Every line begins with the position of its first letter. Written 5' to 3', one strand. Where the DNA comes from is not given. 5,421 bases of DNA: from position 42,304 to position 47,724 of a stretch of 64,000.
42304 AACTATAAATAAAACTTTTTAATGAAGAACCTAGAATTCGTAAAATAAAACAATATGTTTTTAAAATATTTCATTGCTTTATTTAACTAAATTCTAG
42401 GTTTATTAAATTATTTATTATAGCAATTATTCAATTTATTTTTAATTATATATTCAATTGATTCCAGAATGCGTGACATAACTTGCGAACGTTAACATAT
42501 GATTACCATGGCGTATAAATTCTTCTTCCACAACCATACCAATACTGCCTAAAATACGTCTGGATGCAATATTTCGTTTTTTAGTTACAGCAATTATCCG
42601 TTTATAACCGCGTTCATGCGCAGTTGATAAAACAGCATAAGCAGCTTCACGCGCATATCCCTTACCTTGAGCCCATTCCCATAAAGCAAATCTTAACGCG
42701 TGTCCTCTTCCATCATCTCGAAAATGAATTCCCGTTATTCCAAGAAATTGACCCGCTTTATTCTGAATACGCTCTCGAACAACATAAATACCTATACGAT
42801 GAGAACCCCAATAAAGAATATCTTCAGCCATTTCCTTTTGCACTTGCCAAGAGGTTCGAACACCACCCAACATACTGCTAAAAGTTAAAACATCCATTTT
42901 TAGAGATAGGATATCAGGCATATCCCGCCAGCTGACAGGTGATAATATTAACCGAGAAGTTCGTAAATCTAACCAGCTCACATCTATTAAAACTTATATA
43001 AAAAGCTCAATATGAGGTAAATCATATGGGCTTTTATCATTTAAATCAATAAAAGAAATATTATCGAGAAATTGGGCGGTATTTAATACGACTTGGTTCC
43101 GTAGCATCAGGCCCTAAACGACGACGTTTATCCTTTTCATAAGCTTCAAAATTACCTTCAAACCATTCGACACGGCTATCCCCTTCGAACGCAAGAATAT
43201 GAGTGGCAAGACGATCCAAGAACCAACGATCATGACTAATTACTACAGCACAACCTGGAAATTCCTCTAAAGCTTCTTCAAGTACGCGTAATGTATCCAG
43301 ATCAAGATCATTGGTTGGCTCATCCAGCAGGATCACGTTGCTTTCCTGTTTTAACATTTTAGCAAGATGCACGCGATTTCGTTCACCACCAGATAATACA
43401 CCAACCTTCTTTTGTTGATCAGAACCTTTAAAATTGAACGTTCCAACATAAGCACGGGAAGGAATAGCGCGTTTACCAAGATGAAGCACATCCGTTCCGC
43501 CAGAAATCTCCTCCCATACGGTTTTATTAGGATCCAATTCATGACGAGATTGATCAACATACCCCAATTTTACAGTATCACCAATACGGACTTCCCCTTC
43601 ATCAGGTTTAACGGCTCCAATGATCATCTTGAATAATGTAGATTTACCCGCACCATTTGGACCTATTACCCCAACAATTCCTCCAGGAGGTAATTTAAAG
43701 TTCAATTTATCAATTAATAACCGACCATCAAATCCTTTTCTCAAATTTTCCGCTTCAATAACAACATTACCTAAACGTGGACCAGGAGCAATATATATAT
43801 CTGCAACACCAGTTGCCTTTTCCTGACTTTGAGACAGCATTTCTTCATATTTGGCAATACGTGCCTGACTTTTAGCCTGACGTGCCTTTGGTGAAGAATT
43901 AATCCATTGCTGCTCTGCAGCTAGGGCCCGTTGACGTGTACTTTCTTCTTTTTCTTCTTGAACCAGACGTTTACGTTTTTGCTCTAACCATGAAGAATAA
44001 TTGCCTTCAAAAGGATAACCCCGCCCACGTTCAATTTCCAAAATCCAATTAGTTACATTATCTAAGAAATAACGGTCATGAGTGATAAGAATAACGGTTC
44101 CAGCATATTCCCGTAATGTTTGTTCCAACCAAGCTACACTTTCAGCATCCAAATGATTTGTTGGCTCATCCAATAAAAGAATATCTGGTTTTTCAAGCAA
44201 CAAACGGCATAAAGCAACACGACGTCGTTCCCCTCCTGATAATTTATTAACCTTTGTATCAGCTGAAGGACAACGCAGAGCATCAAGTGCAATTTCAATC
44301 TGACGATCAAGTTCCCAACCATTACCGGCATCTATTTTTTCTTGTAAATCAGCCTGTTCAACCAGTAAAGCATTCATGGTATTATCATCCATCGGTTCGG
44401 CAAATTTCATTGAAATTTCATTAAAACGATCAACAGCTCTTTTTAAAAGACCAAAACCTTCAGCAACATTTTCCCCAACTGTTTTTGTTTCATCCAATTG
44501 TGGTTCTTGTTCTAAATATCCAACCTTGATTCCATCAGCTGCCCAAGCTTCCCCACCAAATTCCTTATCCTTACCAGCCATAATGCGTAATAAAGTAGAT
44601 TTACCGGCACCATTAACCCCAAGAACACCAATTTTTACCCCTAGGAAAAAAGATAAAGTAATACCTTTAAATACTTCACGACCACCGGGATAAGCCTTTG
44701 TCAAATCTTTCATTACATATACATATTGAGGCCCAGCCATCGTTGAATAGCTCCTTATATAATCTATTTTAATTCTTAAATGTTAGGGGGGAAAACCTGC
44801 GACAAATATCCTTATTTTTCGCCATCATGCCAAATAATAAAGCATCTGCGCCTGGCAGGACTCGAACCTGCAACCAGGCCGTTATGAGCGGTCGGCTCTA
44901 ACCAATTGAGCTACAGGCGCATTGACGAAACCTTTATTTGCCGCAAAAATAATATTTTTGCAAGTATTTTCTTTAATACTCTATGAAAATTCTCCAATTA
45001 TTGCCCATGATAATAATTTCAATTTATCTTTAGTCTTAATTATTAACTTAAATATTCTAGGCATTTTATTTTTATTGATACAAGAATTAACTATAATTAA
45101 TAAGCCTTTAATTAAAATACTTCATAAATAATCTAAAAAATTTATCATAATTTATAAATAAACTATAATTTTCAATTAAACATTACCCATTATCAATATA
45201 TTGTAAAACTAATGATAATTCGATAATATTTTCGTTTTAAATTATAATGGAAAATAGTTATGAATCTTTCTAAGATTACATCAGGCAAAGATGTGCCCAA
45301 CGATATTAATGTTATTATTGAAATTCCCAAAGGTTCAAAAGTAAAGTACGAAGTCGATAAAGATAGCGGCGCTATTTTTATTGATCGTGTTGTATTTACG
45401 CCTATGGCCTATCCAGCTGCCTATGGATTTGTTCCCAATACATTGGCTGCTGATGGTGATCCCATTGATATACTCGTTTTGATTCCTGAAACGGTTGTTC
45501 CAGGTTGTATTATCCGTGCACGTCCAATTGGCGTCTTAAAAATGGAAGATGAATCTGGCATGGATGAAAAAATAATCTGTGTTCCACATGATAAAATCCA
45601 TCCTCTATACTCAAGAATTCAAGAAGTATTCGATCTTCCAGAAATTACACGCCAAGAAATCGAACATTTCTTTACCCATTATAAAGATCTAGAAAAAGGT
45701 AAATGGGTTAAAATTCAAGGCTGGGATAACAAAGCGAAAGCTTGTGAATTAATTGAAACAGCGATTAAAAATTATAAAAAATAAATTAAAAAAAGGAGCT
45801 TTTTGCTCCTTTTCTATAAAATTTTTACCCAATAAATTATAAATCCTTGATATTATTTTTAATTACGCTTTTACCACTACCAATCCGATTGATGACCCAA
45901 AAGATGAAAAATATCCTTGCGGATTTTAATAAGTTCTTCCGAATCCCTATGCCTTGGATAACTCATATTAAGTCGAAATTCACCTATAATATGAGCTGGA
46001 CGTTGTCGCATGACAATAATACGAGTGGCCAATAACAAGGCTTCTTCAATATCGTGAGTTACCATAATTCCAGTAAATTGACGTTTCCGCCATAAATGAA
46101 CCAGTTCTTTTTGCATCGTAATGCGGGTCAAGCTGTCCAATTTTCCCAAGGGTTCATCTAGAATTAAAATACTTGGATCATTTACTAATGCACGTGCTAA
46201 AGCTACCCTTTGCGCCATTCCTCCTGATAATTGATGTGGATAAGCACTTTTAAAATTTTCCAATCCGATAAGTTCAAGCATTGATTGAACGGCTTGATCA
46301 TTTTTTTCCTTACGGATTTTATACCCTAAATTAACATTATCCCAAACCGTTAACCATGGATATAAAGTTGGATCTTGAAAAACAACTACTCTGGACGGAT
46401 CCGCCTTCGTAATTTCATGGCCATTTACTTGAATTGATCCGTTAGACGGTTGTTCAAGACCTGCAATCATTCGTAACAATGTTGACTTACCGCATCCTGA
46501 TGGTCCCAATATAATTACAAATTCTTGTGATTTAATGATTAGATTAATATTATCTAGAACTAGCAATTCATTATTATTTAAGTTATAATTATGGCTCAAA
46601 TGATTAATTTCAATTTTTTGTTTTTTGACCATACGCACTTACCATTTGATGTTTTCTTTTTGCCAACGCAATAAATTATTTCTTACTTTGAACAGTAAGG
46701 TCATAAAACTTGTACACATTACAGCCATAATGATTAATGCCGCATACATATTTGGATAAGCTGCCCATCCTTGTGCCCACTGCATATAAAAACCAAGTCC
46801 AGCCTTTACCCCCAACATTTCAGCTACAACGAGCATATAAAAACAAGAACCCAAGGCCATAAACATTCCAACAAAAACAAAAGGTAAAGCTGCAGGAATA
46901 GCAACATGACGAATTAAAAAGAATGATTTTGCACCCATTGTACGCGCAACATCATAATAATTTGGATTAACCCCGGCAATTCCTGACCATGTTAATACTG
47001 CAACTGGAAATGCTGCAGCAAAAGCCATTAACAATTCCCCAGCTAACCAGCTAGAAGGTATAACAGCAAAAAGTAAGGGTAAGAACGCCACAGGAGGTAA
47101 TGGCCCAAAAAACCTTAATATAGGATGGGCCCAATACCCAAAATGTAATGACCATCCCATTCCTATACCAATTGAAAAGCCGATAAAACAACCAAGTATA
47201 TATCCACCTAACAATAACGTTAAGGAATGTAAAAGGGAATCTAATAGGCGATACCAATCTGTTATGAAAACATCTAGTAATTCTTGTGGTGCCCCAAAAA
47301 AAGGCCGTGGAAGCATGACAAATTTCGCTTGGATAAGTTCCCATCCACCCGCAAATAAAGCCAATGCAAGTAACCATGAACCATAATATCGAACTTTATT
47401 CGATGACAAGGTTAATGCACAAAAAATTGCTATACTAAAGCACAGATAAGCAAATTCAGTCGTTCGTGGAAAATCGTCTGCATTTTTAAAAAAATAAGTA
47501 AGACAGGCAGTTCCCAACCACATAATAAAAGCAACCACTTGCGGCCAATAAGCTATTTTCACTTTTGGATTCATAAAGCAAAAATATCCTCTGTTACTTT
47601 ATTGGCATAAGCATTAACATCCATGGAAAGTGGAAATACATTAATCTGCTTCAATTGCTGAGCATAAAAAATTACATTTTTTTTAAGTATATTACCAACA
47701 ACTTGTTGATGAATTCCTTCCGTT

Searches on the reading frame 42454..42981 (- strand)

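Call 7: search_protein_families(library=pfam, proteins=[window:42454-42981:-], max_evalue=0.001)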
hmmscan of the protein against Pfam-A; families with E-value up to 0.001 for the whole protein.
window:42454-42981:- (175 aa): 2 families
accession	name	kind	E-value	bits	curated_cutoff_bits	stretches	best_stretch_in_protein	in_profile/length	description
PF13302.13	Acetyltransf_3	-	2.7e-18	67.4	25.4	1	10-150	1-138/138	Acetyltransferase (GNAT) domain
PF00583.31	Acetyltransf_1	-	1e-07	32.7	20.7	1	49-143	18-110/116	Acetyltransferase (GNAT) family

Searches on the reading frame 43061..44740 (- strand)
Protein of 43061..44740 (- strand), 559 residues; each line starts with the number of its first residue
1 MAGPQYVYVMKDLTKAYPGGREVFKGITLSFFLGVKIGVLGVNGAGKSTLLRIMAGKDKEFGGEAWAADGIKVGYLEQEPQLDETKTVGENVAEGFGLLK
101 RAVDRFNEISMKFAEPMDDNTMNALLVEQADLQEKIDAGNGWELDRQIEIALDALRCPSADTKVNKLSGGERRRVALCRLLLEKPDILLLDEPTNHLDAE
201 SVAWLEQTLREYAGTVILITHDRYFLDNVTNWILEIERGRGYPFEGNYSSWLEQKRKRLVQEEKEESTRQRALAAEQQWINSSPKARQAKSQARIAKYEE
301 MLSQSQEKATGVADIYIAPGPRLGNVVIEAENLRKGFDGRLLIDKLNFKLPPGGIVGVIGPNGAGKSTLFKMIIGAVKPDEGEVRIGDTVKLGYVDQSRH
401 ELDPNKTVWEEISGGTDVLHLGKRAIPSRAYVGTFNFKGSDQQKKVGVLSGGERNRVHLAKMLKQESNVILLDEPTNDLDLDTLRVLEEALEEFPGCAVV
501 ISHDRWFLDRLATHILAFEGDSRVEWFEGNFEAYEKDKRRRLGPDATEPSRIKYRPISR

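Call 7: search_protein_families(library=pfam, proteins=[window:43061-44740:-], max_evalue=0.001)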
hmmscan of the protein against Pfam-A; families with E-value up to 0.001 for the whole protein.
window:43061-44740:- (559 aa): 9 families
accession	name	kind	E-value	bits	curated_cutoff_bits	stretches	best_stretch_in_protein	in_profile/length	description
PF00005.33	ABC_tran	-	8.9e-57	192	25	2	344-477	2-137/137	ABC transporter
PF13304.12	AAA_21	-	8.1e-14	52.8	27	1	168-227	239-304/304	AAA domain, putative AbiEii toxin, Type IV TA system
PF12848.13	ABC_tran_Xtn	-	1.4e-13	51.2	25.9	1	234-304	1-73/85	ABC transporter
PF02463.25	SMC_N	-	1.2e-07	31.9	40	0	162-230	132-206/220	RecF/RecN/SMC N terminal domain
PF13555.12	AAA_29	-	6.8e-06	26.2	27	0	348-370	17-39/61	P-loop containing region of AAA domain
PF13476.12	AAA_23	-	1.5e-05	26.2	27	0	346-374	13-40/201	AAA domain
PF01926.29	MMR_HSR1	-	1.6e-05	25.4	21.9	0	356-378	2-23/113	50S ribosome-binding GTPase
PF13166.12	AAA_13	-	0.00071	18.8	36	0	161-235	494-583/713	AAA domain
PF03193.22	RsgA_GTPase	-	0.00096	19.4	30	0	344-385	98-138/174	RsgA GTPase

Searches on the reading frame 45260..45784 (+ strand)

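Call 7: search_protein_families(library=pfam, proteins=[window:45260-45784:+], max_evalue=0.001)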
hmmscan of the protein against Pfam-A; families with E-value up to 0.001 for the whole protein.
window:45260-45784:+ (174 aa): 1 family
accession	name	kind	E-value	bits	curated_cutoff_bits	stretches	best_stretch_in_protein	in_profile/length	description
PF00719.24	Pyrophosphatase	-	2.7e-62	209.5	23.5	1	18-173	1-153/153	Inorganic pyrophosphatase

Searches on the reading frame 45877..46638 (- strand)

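Call 7: search_protein_families(library=pfam, proteins=[window:45877-46638:-], max_evalue=0.001)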
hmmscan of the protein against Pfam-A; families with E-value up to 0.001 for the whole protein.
window:45877-46638:- (253 aa): 7 families
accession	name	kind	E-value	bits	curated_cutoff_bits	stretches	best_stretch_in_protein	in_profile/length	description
PF00005.33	ABC_tran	-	8.2e-37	127.3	25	1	28-164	1-136/137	ABC transporter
PF13401.12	AAA_22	-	6.5e-06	26.9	27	1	37-184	4-109/130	AAA domain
PF20720.3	nSTAND3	-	6.6e-05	23.1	27.2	1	33-59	12-38/155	Novel STAND NTPase 3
PF20703.3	nSTAND1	-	0.00049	20.3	27.1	1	35-85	30-71/379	Novel STAND NTPase 1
PF03193.22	RsgA_GTPase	-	0.00058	20.2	30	1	21-68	90-136/174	RsgA GTPase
PF00004.35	AAA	-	0.00075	20.4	21.2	0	41-162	1-65/131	ATPase family associated with various cellular activities (AAA)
PF13304.12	AAA_21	-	0.00092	19.8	27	0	40-76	1-49/304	AAA domain, putative AbiEii toxin, Type IV TA system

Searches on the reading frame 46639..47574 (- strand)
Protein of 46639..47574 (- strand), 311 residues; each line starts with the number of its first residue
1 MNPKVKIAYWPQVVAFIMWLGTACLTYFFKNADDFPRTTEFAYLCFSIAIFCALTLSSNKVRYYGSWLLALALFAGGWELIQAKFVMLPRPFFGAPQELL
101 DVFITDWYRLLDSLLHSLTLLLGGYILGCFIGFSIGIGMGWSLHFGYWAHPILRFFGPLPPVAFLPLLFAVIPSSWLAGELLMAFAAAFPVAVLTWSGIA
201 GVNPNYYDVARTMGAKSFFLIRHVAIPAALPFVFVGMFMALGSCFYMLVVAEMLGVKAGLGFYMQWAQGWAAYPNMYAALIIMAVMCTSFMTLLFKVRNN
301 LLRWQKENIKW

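Call 7: search_protein_families(library=pfam, proteins=[window:46639-47574:-], max_evalue=0.001)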
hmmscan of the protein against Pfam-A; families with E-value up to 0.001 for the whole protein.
window:46639-47574:- (311 aa): 1 family
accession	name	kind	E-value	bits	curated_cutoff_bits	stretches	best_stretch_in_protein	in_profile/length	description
PF00528.27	BPD_transp_1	-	2e-20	73.7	26.4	1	133-294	2-171/184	Binding-protein-dependent transport system inner membrane component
